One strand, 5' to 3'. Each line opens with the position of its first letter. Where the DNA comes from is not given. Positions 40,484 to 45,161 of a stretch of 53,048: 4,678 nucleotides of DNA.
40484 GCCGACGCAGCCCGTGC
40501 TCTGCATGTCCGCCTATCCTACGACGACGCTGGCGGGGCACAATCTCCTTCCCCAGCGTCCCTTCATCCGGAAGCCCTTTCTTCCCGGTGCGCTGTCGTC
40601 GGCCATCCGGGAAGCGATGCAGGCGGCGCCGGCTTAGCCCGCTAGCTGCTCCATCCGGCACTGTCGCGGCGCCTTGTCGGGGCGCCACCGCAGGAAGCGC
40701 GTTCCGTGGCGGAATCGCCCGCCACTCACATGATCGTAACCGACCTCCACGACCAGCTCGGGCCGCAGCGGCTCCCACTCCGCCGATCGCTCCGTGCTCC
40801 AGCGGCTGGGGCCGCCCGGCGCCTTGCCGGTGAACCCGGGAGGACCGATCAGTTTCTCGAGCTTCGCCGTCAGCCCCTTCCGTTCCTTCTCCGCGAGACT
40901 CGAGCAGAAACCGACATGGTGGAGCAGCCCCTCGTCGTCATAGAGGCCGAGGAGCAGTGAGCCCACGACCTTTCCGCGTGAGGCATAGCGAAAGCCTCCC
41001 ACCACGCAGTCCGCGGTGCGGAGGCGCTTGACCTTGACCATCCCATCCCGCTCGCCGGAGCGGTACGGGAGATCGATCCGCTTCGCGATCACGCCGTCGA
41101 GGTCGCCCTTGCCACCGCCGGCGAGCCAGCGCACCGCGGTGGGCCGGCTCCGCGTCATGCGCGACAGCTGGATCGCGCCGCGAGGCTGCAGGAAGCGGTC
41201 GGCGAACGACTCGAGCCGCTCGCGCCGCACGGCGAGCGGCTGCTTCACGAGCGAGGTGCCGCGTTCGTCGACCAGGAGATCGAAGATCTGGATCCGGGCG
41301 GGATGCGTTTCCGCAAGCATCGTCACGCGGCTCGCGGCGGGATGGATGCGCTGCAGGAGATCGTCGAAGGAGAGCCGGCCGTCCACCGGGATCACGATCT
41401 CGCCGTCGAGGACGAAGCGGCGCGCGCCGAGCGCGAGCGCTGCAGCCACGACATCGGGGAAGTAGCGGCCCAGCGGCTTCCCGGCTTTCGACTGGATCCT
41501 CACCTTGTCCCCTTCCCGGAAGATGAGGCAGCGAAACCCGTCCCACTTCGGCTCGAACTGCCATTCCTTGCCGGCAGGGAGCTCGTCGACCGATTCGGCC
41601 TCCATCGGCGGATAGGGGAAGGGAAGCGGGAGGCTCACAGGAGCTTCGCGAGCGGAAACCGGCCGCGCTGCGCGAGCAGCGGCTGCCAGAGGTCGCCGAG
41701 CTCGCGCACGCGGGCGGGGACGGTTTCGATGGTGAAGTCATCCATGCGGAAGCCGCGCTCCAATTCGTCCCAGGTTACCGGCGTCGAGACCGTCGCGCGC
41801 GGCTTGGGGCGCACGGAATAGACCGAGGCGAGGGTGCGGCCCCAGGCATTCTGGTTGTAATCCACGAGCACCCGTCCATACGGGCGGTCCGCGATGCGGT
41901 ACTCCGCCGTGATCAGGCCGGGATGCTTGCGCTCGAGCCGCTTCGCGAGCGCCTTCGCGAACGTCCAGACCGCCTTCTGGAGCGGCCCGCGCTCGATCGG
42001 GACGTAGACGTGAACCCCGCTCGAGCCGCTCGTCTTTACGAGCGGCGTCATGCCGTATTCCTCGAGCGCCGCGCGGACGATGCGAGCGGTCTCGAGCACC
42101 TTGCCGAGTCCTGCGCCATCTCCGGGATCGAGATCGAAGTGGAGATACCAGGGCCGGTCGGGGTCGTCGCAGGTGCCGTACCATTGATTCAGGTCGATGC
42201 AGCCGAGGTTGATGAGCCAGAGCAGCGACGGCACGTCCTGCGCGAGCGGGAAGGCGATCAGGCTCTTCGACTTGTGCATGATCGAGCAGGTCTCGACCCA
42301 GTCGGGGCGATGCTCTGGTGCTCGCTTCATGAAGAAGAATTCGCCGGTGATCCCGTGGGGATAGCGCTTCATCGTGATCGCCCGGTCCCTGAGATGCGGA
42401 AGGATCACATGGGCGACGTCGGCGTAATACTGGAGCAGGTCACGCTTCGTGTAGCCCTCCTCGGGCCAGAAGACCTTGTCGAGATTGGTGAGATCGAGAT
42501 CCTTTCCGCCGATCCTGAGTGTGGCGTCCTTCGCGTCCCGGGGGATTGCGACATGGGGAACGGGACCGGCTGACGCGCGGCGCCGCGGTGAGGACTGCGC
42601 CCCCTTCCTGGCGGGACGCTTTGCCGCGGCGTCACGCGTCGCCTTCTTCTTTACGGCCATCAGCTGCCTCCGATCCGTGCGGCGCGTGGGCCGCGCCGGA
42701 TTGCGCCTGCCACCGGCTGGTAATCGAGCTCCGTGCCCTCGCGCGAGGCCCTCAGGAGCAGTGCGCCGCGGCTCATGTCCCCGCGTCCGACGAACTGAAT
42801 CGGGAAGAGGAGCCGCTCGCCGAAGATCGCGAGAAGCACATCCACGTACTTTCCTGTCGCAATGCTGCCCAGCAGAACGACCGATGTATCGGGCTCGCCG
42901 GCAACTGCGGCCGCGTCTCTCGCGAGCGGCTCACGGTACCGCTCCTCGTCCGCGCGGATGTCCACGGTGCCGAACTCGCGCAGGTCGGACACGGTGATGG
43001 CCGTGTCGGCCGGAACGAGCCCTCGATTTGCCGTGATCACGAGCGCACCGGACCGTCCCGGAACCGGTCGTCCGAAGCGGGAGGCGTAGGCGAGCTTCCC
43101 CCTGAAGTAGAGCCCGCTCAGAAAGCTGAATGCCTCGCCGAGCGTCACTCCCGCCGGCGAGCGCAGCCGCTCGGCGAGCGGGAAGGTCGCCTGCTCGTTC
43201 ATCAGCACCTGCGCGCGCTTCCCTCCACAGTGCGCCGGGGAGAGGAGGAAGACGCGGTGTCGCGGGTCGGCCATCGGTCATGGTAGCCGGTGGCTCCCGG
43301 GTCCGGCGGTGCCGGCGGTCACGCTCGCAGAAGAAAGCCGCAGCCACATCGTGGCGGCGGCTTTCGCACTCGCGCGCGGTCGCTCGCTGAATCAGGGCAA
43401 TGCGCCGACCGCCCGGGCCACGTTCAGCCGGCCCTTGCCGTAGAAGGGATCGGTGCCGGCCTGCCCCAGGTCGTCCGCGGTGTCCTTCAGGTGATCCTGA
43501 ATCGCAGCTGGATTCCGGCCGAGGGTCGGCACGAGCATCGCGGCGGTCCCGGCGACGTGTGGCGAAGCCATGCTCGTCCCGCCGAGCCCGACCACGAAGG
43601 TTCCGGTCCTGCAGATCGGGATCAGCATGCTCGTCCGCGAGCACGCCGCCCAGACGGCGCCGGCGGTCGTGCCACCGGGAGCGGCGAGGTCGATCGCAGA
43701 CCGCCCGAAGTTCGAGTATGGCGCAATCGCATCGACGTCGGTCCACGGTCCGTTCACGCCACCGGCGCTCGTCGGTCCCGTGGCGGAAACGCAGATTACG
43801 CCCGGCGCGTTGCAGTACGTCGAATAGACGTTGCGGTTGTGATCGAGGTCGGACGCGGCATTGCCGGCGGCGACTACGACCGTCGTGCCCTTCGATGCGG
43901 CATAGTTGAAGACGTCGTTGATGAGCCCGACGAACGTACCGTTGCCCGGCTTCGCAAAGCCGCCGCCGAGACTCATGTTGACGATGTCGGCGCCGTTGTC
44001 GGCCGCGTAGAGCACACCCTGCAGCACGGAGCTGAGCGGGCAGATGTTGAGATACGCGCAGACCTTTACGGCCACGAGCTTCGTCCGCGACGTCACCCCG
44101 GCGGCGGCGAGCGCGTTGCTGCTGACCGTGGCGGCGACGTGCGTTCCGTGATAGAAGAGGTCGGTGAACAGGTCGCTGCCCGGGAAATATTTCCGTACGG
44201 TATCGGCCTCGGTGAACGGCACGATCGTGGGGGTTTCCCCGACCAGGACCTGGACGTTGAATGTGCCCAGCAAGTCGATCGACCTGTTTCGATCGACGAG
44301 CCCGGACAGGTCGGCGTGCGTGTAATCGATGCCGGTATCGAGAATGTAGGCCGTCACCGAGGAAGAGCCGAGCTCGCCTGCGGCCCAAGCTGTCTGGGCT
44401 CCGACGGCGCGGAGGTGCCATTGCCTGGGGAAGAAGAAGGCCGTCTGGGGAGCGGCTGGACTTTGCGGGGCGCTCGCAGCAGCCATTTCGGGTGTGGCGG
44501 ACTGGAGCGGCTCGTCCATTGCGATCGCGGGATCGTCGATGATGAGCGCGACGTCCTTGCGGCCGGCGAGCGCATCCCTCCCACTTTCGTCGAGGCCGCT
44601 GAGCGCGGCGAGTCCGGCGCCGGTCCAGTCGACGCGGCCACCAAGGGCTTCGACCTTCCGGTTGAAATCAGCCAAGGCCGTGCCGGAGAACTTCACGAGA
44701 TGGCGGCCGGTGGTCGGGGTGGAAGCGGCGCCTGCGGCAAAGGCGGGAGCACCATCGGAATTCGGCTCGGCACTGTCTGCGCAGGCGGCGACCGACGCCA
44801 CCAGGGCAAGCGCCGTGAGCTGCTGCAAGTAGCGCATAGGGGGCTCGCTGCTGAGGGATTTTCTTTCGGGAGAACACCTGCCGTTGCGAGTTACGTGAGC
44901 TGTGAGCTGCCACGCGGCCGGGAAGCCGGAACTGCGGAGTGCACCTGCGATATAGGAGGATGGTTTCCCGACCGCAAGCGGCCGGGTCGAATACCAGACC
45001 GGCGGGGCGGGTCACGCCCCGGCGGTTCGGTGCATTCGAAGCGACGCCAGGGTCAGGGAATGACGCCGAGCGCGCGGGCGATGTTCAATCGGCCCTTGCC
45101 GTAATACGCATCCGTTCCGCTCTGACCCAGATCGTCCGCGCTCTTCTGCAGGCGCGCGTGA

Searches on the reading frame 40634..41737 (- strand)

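Call 27: search_protein_families(library=pfam, proteins=[window:40634-41737:-], max_evalue=0.001)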
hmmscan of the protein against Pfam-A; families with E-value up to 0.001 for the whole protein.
window:40634-41737:- (367 aa): 2 families
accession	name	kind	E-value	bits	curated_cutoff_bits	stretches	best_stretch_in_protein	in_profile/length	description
PF01068.26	DNA_ligase_A_M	-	3.6e-26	92.5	26.2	1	56-237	19-204/204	ATP dependent DNA ligase domain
PF04679.21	DNA_ligase_A_C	-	1.3e-13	51.6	27.5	1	254-355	1-94/94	ATP dependent DNA ligase C terminal region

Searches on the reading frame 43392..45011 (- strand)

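Call 27: search_protein_families(library=pfam, proteins=[window:43392-45011:-], max_evalue=0.001)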
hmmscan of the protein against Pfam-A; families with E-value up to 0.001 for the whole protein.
window:43392-45011:- (539 aa): 1 family
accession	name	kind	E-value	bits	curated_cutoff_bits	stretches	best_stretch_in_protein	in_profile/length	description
PF00082.27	Peptidase_S8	-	2.6e-34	119.3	21.8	1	223-527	8-288/288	Subtilase family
